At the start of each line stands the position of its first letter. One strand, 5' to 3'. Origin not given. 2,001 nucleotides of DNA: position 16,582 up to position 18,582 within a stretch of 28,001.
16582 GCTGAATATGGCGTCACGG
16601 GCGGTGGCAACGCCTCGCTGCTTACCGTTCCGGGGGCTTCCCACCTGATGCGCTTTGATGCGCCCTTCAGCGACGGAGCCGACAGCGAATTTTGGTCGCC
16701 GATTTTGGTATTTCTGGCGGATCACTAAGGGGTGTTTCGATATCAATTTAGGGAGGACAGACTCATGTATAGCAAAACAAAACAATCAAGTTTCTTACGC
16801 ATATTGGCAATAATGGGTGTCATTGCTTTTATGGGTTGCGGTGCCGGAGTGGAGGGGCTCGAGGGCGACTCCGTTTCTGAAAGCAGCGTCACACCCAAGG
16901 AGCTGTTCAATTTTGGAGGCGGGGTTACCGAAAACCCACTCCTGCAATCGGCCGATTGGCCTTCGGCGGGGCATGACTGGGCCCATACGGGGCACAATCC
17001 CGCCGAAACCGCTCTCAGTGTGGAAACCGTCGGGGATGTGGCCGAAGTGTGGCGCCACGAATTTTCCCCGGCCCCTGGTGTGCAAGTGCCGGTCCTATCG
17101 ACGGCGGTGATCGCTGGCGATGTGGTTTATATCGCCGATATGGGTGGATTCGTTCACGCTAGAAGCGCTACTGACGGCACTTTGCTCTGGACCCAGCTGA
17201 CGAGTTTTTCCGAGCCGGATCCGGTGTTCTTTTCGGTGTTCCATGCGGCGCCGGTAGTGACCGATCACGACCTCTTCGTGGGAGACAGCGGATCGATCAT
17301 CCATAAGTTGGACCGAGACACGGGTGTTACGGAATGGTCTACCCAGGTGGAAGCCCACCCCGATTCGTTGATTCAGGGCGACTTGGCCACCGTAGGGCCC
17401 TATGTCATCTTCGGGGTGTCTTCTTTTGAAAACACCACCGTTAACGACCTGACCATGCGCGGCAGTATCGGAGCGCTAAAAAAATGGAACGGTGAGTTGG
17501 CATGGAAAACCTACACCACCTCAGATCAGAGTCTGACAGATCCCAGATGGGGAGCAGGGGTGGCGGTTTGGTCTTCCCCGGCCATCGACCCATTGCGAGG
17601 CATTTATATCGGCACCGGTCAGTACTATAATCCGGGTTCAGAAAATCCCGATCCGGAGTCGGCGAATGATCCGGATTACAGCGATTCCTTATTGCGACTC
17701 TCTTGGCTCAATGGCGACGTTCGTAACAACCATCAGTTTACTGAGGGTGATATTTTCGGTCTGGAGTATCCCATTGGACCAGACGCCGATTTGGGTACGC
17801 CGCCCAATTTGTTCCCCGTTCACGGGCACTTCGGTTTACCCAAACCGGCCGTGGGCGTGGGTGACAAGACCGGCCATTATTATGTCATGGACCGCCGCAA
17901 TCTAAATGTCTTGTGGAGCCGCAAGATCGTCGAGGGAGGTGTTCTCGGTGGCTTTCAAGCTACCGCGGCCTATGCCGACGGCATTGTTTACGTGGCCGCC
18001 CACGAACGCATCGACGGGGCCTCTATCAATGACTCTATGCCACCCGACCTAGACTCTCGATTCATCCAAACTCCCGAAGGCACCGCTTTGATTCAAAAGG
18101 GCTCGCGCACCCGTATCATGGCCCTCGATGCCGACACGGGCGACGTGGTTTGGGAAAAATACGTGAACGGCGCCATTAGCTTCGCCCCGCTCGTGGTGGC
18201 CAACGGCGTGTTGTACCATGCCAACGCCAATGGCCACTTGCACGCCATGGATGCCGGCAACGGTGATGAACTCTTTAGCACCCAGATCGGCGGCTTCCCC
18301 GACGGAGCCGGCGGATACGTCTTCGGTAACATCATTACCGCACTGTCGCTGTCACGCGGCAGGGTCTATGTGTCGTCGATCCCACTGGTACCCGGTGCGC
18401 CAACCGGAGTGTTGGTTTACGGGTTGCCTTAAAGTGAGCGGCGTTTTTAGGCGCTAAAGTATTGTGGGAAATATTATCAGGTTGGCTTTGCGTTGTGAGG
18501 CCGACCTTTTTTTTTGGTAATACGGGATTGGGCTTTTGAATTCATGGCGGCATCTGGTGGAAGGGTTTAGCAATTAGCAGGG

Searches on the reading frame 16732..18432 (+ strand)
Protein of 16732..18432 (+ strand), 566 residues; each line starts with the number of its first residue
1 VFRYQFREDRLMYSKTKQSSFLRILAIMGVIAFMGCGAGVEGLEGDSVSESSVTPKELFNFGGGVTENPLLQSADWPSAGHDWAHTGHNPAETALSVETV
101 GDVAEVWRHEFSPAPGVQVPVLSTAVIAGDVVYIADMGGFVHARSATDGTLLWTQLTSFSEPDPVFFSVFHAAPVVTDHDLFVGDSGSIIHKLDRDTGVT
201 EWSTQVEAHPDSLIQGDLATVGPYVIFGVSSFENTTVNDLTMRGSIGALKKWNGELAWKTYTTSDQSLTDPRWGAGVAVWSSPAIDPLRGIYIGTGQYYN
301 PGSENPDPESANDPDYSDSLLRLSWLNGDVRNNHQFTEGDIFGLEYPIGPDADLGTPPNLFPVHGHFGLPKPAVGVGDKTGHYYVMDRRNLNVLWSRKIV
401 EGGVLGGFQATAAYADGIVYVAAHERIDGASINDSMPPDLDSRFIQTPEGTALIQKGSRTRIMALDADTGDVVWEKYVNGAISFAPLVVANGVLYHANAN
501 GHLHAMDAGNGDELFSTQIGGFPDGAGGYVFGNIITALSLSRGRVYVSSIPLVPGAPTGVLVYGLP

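Call 12: search_protein_families(library=pfam, proteins=[window:16732-18432:+], max_evalue=0.001)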
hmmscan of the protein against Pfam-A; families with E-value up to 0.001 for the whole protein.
window:16732-18432:+ (566 aa): 3 families
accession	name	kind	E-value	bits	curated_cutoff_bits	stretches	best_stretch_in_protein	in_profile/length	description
PF13360.13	PQQ_2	-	4.7e-22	79.2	27.6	2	104-285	14-167/233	Outer membrane protein assembly factor BamB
PF01011.28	PQQ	-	1.1e-17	64.4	26.7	1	222-390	170-331/595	Glucose/ethanol/alcohol dehydrogenase, beta-propeller domain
PF13570.13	Beta-prop_ACSF4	-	3.7e-14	53.3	133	2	107-209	169-256/329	Beta-alanine-activating enzyme, beta-propeller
